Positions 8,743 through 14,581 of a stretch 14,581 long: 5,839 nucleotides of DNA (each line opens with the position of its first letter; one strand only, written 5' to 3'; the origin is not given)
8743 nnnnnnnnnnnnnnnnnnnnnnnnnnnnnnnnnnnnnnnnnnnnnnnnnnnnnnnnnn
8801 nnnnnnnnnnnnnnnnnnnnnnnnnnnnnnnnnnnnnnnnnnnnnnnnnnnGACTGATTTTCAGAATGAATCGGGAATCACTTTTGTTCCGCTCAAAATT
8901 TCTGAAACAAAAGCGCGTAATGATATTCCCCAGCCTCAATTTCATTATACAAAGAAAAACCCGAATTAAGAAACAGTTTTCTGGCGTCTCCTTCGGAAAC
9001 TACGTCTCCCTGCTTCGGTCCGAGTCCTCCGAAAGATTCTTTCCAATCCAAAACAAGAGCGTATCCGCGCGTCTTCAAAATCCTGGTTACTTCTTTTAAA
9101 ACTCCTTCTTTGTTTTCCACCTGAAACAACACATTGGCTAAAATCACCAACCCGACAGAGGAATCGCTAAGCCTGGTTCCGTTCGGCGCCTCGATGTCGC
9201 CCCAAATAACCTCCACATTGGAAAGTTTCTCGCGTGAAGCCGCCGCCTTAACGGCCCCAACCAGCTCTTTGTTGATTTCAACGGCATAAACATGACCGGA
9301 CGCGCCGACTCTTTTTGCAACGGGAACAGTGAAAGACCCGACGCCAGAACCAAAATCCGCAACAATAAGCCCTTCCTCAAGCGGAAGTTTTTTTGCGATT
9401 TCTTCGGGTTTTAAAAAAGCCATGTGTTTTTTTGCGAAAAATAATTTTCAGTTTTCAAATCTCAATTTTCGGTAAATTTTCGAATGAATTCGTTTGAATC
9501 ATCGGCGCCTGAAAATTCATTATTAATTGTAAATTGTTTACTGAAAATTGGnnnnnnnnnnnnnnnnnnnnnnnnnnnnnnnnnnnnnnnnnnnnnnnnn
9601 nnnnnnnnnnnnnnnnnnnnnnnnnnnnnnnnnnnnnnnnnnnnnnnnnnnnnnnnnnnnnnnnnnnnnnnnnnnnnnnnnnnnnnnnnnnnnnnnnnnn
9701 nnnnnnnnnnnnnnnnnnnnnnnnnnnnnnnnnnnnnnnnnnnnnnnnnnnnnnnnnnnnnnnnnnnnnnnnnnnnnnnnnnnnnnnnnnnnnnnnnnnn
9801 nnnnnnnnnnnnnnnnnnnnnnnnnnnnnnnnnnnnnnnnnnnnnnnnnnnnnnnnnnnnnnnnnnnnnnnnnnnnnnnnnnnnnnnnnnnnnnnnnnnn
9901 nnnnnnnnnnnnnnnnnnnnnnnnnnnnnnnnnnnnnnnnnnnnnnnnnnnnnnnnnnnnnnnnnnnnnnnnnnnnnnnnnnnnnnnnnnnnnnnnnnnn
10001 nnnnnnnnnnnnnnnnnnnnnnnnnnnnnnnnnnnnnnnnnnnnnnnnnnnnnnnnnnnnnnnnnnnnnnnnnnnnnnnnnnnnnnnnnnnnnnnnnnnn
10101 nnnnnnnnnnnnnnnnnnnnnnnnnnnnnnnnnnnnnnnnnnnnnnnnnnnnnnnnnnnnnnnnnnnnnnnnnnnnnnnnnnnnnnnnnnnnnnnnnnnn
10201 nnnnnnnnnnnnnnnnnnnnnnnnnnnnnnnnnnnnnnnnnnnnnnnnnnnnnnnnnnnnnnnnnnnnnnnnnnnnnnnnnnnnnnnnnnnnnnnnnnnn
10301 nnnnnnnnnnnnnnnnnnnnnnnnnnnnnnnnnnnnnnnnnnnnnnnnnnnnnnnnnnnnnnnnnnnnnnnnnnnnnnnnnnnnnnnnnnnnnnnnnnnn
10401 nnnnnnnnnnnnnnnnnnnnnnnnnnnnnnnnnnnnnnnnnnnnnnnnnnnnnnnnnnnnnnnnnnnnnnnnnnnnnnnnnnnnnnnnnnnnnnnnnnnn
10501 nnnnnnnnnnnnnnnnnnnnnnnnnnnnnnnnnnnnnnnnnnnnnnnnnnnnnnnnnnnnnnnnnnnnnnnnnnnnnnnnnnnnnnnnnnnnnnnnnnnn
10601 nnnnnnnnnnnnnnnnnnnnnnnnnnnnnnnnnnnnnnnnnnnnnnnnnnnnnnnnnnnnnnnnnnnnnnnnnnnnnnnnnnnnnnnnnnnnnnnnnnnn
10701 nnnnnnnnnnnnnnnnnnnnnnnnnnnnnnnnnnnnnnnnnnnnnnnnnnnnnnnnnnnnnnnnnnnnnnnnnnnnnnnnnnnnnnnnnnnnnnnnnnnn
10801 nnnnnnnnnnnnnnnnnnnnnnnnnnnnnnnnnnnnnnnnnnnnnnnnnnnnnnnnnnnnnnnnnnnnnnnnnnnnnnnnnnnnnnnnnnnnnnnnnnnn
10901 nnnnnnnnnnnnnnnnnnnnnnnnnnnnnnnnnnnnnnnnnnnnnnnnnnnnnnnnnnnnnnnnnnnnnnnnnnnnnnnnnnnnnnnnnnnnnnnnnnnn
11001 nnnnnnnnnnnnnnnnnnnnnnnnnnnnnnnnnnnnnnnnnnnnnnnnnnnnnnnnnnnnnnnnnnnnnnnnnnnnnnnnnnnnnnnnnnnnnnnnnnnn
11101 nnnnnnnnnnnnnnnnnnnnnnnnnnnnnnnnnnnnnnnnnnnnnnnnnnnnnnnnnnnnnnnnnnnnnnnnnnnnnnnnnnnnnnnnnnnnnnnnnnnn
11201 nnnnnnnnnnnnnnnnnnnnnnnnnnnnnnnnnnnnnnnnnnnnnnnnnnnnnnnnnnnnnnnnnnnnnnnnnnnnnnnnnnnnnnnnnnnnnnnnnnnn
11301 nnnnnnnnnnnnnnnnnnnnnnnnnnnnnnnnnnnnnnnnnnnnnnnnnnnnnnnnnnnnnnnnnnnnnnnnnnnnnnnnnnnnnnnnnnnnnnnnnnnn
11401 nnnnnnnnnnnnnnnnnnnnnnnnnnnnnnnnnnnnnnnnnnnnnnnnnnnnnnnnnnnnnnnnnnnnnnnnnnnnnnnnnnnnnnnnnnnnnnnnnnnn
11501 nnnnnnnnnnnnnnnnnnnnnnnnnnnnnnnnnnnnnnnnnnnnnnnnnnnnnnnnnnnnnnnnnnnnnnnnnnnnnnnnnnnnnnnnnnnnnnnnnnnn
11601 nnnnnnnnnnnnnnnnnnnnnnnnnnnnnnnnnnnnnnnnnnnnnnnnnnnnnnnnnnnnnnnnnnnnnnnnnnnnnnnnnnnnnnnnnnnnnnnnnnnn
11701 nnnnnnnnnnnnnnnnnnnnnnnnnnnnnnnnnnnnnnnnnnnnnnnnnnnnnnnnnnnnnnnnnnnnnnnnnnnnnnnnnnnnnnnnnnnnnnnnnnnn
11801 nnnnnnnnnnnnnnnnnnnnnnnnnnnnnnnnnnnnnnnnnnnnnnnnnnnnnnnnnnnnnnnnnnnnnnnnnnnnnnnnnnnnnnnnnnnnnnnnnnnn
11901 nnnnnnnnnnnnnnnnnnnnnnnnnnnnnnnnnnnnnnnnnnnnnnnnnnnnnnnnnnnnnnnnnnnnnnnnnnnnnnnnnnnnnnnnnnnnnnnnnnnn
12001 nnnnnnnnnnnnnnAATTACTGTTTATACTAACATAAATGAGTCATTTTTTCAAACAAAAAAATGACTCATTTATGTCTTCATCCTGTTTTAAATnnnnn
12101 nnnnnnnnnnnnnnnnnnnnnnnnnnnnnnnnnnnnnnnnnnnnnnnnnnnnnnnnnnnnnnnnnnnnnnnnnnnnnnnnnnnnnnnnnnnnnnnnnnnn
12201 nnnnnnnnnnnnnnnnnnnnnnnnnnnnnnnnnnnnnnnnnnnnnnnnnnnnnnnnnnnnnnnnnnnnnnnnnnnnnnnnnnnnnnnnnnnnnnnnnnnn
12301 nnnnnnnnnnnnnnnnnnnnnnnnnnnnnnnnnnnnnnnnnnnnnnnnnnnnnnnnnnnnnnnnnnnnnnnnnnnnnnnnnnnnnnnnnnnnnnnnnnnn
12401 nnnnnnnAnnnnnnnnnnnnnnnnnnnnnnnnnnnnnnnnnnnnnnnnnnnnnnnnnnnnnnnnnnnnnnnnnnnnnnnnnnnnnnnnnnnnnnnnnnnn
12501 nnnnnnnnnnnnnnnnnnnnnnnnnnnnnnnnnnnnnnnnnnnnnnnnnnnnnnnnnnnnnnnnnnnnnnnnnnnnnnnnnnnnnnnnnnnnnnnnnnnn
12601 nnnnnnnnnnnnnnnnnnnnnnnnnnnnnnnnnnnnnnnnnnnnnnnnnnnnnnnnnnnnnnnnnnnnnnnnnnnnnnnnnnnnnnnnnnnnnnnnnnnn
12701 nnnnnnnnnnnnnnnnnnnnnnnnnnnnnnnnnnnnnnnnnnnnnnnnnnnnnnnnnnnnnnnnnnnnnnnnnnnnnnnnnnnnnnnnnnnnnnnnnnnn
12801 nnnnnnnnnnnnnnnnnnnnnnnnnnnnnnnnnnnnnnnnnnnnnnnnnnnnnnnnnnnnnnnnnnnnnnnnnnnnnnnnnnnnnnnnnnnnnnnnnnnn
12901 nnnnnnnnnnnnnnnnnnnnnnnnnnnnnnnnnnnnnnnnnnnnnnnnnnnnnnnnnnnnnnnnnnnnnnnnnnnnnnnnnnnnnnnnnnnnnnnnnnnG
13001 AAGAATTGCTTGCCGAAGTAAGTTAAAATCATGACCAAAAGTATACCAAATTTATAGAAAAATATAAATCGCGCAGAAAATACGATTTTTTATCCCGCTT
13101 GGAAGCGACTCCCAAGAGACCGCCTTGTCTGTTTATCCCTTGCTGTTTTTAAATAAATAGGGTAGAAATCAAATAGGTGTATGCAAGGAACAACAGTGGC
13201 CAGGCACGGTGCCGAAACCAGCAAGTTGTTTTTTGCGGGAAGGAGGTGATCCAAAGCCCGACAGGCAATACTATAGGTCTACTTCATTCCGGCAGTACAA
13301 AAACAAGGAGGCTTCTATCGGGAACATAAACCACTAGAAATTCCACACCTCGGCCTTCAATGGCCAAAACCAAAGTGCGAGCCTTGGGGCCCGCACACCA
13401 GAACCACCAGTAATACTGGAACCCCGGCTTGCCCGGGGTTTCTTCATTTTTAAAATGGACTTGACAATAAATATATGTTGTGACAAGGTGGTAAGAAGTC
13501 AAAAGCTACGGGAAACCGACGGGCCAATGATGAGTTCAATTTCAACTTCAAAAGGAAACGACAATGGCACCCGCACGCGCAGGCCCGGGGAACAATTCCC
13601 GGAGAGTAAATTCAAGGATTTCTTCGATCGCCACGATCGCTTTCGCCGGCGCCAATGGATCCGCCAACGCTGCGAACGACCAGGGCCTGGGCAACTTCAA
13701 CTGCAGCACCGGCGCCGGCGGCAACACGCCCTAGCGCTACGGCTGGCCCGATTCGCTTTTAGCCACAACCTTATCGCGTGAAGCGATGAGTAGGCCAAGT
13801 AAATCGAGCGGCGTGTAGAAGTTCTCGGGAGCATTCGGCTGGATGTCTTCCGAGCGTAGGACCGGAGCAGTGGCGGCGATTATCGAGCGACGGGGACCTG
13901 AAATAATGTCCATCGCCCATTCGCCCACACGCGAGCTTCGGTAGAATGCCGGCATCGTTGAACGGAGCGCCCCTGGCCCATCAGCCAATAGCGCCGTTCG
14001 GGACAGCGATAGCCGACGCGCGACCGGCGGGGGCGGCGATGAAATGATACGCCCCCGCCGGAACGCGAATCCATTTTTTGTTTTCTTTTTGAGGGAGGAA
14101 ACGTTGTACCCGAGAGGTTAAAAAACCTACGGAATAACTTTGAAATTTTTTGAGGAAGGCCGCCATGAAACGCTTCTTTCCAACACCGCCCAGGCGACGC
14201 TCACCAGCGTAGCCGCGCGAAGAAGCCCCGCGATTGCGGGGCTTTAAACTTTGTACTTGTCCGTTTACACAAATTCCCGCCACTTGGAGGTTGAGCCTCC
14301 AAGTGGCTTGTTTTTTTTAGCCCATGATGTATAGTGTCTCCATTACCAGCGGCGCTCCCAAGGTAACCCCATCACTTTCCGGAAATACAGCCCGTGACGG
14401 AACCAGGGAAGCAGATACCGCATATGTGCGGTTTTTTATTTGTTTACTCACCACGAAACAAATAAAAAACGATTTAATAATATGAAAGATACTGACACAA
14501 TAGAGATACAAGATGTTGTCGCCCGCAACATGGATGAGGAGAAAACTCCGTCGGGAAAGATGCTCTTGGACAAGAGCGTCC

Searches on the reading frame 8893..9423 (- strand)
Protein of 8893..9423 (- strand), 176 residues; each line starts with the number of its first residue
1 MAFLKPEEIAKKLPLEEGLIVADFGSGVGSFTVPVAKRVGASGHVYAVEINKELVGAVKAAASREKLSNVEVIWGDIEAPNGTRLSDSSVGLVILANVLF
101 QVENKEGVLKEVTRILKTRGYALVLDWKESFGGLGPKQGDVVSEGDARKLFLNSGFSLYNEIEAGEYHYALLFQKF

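Call 3: search_protein_families(library=pfam, proteins=[window:8893-9423:-], max_evalue=0.1)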
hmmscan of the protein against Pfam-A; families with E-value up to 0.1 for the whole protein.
window:8893-9423:- (176 aa): 18 families
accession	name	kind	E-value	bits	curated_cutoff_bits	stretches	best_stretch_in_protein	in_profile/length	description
PF13847.12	Methyltransf_31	-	9.2e-17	61.5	27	1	16-128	2-113/145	Methyltransferase domain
PF08241.18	Methyltransf_11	-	4.4e-14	53.3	21.2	1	23-123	2-94/95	Methyltransferase domain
PF13649.12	Methyltransf_25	-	1.1e-12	48.9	27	1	21-120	1-97/97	Methyltransferase domain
PF01209.24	Ubie_methyltran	-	4.2e-08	33.3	20.1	1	16-127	46-154/233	ubiE/COQ5 methyltransferase family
PF08242.18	Methyltransf_12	-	3.6e-07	31.3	30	1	23-121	2-97/98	Methyltransferase domain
PF13489.12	Methyltransf_23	-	5e-07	30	27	1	15-152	20-130/164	Methyltransferase domain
PF00398.26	RrnaAD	-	1.7e-06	27.8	24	1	8-77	21-85/263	Ribosomal RNA adenine dimethylase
PF01728.25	FtsJ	-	2.7e-06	27.8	24.1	1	2-84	5-82/181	FtsJ-like methyltransferase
PF01135.25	PCMT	-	1.3e-05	25.5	20.3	1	13-76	69-132/210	Protein-L-isoaspartate(D-aspartate) O-methyltransferase (PCMT)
PF05175.20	MTS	-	2.7e-05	24.3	23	1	12-80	26-93/170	Methyltransferase small domain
PF02390.23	Methyltransf_4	-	4.1e-05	23.6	24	1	19-77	3-60/173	Putative methyltransferase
PF02475.24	TRM5-TYW2_MTfase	-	6e-05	23.5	28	1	16-80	35-99/164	TRM5/TYW2 methyltransferase domain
PF08704.16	GCD14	-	0.0024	18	26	1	9-67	32-90/247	tRNA methyltransferase complex GCD14 subunit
PF01269.23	Fibrillarin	-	0.0034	17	27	1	11-124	65-174/227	Fibrillarin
PF08123.19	DOT1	-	0.013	15.5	23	1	8-55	33-79/205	Histone methylation protein DOT1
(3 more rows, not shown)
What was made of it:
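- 8893..9423 (-): Class I SAM-dependent methyltransferase (176 aa), the conserved upstream neighbour. Probably the first gene of the transcription unit. Its role is unknown. Methyltransf_31 9.2e-17 (call 3).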

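Call 43: search_protein_families(library=ncbifam, proteins=[window:8893-9423:-], max_evalue=0.01)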
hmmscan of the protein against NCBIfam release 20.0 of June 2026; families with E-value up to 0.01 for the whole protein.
window:8893-9423:- (176 aa): 43 families (the best 25 are shown)
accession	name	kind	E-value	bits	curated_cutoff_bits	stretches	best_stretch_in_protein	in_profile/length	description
NF008823.0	PRK11873.1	subfamily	4.7e-18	65.6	263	1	8-125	71-182/272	arsenite methyltransferase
NF041537.1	ArsM_AhpD_UU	exception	1.5e-11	43.7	510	1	15-126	74-182/345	arsenite methyltransferase/AhpD domain selenoprotein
NF047649.1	MTase_UXPK_star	exception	1.3e-10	40.7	460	1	15-126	75-183/283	methyltransferase/UXPK-star double selenoprotein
NF041536.1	ArsM_DUF2284_UU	exception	2.7e-10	39.2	575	1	15-126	74-182/459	arsenite methyltransferase/DUF2284 domain selenoprotein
NF052510.1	methyltran_MpqE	exception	4.5e-10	39.3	335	1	10-128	39-155/234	methyl-plastoquinone biosynthesis methyltransferase MpqE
NF001240.0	PRK00216.1-1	equivalog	3.8e-09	36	378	1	16-129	62-173/251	bifunctional demethylmenaquinone methyltransferase/2-methoxy-6-polyprenyl-1,4-benzoquinol methylase UbiE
NF001243.0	PRK00216.1-4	equivalog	1.1e-08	34.7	235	1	8-126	38-153/237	demethylmenaquinone methyltransferase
NF001244.0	PRK00216.1-5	equivalog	1.3e-08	34.5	216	1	12-129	43-158/236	bifunctional demethylmenaquinone methyltransferase/2-methoxy-6-polyprenyl-1,4-benzoquinol methylase UbiE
TIGR02469.1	CbiT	equivalog_domain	1.6e-08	34.8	78.3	1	11-81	13-82/124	precorrin-6Y C5,15-methyltransferase (decarboxylating) subunit CbiT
NF001242.0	PRK00216.1-3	equivalog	3.1e-08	33.3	351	1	17-128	70-179/258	bifunctional demethylmenaquinone methyltransferase/2-methoxy-6-polyprenyl-1,4-benzoquinol methylase UbiE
TIGR02752.1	MenG_heptapren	equivalog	3.3e-08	33.3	419.85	1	8-126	36-151/231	demethylmenaquinone methyltransferase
TIGR01934.1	MenG_MenH_UbiE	subfamily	8.7e-08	31.7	158.35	1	9-128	31-145/223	ubiquinone/menaquinone biosynthesis methyltransferase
NF001556.0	PRK00377.1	equivalog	3.4e-07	30.3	238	1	12-77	35-101/198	cobalt-precorrin-6Y C(15)-methyltransferase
TIGR00479.1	rumA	equivalog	8.4e-07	28.2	183.55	1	12-79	288-352/432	23S rRNA (uracil(1939)-C(5))-methyltransferase RlmD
NF010549.0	PRK13942.1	equivalog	1.5e-06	27.9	282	1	10-76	70-136/215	protein-L-isoaspartate O-methyltransferase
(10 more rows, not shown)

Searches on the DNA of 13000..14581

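Call 65: search_rna_families(source=window, start=13000, end=14581, threshold=evalue, max_evalue=1)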
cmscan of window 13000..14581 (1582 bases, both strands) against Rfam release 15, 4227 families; matches with E-value up to 1: 5.
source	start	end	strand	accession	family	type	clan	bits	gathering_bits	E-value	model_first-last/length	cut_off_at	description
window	14222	14343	-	RF00195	RsmY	Gene; sRNA;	CL00106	26.9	57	0.00036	1-121/121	no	RsmY RNA family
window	13280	13377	-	RF03358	mir-634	Gene; miRNA;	-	21.1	70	0.42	1-88/88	no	mir-634 microRNA precursor family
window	13522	13586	+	RF01298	snoU25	Gene; snRNA; snoRNA; CD-box;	-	19.6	50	0.52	1-69/69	no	Small nucleolar RNA U25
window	14214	14249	+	RF01323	CRISPR-DR10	Gene; CRISPR;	-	19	39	0.41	1-37/37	no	CRISPR RNA direct repeat element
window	14223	14244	+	RF00195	RsmY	Gene; sRNA;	CL00106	15.6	57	0.52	99-120/121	no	RsmY RNA family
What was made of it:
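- Tried and rejected: Nothing reached threshold (call 65).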
